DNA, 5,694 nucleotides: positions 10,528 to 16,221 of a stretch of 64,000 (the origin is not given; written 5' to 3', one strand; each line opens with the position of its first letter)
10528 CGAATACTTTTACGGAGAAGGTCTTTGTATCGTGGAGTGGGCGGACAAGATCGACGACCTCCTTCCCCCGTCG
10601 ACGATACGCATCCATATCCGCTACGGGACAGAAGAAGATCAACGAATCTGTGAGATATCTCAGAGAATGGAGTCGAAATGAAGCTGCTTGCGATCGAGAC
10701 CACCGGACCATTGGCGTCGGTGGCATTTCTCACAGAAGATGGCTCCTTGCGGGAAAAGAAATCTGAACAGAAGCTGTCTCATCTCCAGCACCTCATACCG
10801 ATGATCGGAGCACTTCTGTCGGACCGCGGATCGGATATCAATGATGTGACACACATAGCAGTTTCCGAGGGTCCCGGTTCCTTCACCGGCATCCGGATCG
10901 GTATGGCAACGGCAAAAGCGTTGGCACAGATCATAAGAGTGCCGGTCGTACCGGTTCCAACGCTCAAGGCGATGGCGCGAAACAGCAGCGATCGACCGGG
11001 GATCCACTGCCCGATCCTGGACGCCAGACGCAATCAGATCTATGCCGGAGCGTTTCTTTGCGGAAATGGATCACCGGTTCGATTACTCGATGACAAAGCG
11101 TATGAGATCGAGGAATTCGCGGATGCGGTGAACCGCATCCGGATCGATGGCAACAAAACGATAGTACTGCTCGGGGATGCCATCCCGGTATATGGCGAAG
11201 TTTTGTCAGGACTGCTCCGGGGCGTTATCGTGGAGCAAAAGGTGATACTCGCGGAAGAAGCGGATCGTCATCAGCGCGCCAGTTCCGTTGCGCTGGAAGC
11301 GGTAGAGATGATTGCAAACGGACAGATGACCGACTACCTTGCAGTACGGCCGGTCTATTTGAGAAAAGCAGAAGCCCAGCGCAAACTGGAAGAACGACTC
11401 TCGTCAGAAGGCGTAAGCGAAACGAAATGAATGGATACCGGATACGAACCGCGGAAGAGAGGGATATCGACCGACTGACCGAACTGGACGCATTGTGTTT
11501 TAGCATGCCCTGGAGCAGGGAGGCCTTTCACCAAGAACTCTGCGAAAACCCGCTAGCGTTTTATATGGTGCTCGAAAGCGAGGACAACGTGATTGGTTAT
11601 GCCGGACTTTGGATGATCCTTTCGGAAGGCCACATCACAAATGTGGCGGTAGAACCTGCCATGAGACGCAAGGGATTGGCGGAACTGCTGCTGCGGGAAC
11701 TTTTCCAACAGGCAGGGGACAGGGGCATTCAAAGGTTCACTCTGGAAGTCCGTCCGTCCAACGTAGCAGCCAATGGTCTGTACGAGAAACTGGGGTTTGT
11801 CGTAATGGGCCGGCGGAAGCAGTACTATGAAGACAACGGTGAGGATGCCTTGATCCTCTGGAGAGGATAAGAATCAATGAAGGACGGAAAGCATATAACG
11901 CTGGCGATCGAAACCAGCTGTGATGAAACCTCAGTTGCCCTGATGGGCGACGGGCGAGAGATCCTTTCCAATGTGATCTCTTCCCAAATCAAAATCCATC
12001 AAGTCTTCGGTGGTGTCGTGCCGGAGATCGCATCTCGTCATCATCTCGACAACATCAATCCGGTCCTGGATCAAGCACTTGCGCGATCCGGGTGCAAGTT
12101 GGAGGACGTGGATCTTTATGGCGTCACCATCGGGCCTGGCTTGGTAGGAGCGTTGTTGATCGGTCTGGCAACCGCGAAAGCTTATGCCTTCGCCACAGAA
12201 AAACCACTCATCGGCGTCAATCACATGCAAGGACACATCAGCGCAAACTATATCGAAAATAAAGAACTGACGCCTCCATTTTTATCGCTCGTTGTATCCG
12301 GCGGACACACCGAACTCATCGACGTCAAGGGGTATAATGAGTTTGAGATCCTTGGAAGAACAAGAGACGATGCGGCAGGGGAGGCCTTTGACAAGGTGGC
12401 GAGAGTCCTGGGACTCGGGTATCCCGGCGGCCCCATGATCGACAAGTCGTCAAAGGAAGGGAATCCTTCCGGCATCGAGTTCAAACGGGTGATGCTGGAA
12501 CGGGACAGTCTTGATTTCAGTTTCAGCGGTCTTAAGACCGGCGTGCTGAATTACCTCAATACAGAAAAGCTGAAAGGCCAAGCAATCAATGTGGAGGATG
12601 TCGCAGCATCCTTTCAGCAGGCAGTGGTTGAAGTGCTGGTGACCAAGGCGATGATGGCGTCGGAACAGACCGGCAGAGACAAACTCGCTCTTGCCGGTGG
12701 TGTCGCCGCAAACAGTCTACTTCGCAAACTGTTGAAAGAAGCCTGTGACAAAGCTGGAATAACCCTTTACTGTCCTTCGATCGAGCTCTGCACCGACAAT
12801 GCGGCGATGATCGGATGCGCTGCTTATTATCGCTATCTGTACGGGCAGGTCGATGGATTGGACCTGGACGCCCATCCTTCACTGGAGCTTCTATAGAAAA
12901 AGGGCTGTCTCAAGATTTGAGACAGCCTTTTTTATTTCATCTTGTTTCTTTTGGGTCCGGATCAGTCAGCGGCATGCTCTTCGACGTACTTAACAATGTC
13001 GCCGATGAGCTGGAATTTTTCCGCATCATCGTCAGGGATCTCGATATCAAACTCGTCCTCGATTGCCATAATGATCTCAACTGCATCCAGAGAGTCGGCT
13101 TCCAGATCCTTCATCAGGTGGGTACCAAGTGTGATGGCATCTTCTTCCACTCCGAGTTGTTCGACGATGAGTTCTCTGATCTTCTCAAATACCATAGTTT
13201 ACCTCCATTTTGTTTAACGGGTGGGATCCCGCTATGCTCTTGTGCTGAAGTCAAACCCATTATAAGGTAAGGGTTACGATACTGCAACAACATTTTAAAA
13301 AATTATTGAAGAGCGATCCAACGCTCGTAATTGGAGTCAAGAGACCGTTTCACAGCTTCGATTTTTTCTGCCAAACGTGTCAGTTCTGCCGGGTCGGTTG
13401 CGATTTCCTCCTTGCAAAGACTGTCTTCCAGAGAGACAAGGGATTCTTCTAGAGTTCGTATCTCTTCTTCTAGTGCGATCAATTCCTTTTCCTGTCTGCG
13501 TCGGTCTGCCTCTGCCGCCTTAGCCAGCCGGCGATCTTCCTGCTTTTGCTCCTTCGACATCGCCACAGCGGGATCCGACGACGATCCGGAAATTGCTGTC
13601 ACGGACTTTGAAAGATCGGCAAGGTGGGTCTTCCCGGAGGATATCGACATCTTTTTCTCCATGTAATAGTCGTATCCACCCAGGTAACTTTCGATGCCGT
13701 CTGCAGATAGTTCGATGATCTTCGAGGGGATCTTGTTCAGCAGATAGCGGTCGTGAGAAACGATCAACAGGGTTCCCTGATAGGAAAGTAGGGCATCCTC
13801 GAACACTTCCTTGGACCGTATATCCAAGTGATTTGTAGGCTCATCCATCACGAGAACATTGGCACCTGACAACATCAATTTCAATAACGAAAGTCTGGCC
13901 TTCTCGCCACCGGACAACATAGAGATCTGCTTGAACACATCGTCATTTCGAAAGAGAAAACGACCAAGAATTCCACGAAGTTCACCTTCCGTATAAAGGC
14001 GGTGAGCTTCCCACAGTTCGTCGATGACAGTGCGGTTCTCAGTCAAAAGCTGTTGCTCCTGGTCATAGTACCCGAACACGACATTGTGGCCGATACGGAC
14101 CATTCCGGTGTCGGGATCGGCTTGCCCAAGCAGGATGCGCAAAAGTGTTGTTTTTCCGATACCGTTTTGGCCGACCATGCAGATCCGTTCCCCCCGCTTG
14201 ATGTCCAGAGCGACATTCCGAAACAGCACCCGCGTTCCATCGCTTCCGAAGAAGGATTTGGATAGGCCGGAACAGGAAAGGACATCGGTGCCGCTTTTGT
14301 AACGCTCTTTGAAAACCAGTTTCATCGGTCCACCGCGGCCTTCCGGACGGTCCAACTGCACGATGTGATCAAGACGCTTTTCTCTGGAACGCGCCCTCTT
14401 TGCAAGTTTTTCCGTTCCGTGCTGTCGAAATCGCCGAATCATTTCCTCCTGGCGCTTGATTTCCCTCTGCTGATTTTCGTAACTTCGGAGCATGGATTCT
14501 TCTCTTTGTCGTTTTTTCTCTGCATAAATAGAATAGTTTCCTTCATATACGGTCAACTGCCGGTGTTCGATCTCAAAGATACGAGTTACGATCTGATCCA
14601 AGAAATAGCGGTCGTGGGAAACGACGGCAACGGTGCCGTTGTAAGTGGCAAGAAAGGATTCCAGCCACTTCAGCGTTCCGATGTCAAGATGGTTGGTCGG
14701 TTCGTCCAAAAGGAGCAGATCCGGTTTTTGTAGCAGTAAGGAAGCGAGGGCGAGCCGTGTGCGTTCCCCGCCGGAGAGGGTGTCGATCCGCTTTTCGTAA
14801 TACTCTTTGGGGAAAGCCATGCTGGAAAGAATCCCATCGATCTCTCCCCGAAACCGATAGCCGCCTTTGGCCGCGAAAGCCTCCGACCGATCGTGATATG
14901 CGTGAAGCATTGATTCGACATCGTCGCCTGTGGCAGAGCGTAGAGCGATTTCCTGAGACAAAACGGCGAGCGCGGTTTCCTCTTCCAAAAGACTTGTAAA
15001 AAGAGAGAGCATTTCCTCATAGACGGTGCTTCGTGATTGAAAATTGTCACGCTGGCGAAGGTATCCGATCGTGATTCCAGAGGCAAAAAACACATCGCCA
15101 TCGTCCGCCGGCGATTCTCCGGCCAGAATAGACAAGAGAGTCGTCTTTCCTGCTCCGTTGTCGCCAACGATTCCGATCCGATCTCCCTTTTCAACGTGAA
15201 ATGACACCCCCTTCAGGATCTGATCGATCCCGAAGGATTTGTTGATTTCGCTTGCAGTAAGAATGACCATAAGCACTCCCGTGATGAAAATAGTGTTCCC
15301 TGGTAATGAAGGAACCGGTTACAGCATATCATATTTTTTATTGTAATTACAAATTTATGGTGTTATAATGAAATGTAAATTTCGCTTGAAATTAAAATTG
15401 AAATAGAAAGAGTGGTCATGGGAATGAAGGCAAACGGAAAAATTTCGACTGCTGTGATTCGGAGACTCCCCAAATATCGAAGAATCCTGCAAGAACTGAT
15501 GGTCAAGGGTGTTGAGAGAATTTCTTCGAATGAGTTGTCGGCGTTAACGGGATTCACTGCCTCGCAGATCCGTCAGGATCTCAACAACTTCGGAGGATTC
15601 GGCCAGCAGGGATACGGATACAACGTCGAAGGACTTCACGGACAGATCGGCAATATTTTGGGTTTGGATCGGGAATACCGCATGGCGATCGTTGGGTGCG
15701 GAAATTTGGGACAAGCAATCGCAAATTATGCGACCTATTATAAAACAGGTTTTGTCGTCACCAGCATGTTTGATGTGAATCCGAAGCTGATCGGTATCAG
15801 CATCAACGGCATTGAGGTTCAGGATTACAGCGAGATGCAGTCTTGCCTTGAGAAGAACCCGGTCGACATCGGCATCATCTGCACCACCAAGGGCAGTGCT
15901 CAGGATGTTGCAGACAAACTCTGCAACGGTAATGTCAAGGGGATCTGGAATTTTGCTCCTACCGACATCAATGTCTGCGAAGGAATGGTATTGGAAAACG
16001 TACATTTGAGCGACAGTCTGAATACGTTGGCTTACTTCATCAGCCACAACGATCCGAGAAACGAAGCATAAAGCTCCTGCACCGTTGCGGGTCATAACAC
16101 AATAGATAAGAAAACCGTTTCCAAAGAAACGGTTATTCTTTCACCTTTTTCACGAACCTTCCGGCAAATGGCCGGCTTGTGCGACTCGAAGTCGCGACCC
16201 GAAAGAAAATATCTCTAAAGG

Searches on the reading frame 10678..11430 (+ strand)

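Call 61: search_protein_families(library=pfam, proteins=[window:10678-11430:+], max_evalue=0.00001)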
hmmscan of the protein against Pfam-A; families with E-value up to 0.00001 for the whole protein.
window:10678-11430:+ (250 aa): 1 family
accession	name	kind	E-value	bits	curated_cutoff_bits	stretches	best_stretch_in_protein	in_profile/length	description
PF00814.31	TsaD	-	7.1e-27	95.2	24.8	1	34-235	28-262/264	tRNA N6-adenosine threonylcarbamoyltransferase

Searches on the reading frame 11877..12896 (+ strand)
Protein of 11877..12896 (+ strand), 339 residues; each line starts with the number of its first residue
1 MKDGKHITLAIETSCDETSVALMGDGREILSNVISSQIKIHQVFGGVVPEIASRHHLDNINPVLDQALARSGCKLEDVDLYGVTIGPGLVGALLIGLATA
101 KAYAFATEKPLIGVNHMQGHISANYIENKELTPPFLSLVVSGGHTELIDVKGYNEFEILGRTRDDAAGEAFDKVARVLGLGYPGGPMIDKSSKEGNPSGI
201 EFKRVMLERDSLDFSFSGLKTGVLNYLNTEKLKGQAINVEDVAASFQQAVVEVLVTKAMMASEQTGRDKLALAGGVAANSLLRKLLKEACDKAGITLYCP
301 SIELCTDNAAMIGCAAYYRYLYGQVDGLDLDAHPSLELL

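Call 61: search_protein_families(library=pfam, proteins=[window:11877-12896:+], max_evalue=0.00001)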
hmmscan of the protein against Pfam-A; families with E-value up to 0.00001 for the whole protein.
window:11877-12896:+ (339 aa): 3 families
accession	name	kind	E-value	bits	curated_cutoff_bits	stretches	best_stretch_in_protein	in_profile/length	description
PF00814.31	TsaD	-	2.1e-94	316.6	24.8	1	28-313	1-263/264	tRNA N6-adenosine threonylcarbamoyltransferase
PF22521.2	HypF_C_2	-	6.9e-10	39.5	27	1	233-306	160-233/241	Carbamoyltransferase, Kae1-like Domain, second subdomain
PF02543.21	Carbam_trans_N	-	3.7e-06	27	24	0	231-283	263-317/346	Carbamoyltransferase N-terminus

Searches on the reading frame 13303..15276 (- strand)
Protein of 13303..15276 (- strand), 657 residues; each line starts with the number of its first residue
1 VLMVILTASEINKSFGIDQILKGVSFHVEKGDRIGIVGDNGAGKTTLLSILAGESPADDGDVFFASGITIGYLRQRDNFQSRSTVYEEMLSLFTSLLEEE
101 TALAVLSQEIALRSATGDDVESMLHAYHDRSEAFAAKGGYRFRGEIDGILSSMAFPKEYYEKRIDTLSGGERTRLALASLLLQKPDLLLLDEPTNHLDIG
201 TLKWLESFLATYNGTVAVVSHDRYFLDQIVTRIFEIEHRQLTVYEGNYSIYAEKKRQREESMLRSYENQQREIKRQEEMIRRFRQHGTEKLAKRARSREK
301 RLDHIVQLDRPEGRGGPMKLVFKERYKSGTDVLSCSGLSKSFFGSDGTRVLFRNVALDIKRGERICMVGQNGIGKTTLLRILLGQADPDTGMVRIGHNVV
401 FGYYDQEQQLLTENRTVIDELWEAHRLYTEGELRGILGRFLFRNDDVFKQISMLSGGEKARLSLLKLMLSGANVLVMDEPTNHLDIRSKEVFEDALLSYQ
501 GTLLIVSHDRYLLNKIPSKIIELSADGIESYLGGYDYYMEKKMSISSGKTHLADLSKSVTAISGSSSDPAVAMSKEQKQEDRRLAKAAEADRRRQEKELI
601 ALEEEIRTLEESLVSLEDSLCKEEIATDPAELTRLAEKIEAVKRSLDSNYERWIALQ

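Call 62: search_protein_families(library=pfam, proteins=[window:13303-15276:-], max_evalue=0.00001)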
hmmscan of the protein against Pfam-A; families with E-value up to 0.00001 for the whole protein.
window:13303-15276:- (657 aa): 10 families
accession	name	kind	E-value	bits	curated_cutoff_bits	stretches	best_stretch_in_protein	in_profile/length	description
PF00005.33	ABC_tran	-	2.4e-50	171.1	25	2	21-195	1-137/137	ABC transporter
PF12848.13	ABC_tran_Xtn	-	6e-22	78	25.9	1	234-312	1-77/85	ABC transporter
PF13304.12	AAA_21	-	3.2e-13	50.8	27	0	165-209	236-280/304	AAA domain, putative AbiEii toxin, Type IV TA system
PF16326.10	ABC_tran_CTD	-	4e-10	40.2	32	1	593-657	4-68/69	ABC transporter C-terminal domain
PF02463.25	SMC_N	-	5.8e-08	32.9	40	0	231-521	80-209/220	RecF/RecN/SMC N terminal domain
PF00006.31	ATP-synt_ab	-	4e-07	30.3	29.5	0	28-68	11-51/213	ATP synthase alpha/beta family, nucleotide-binding domain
PF13401.12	AAA_22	-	6e-07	30.3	27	0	365-397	8-33/130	AAA domain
PF13191.12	AAA_16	-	4.1e-06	27.8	32.6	0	358-401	18-63/167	AAA ATPase domain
PF13555.12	AAA_29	-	4.5e-06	26.8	27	0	23-48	14-39/61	P-loop containing region of AAA domain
PF03193.22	RsgA_GTPase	-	4.7e-06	27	30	0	361-394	106-138/174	RsgA GTPase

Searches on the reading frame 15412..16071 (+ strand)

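Call 62: search_protein_families(library=pfam, proteins=[window:15412-16071:+], max_evalue=0.00001)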
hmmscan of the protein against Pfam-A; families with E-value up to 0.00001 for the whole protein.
window:15412-16071:+ (219 aa): 2 families
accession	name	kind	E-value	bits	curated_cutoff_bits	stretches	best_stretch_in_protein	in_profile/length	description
PF06971.19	Put_DNA-bind_N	-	5.1e-20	71.7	27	1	10-58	1-49/49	Putative DNA-binding protein N-terminus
PF02629.25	CoA_binding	-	7.6e-19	68.7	22.3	1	87-183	2-96/97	CoA binding domain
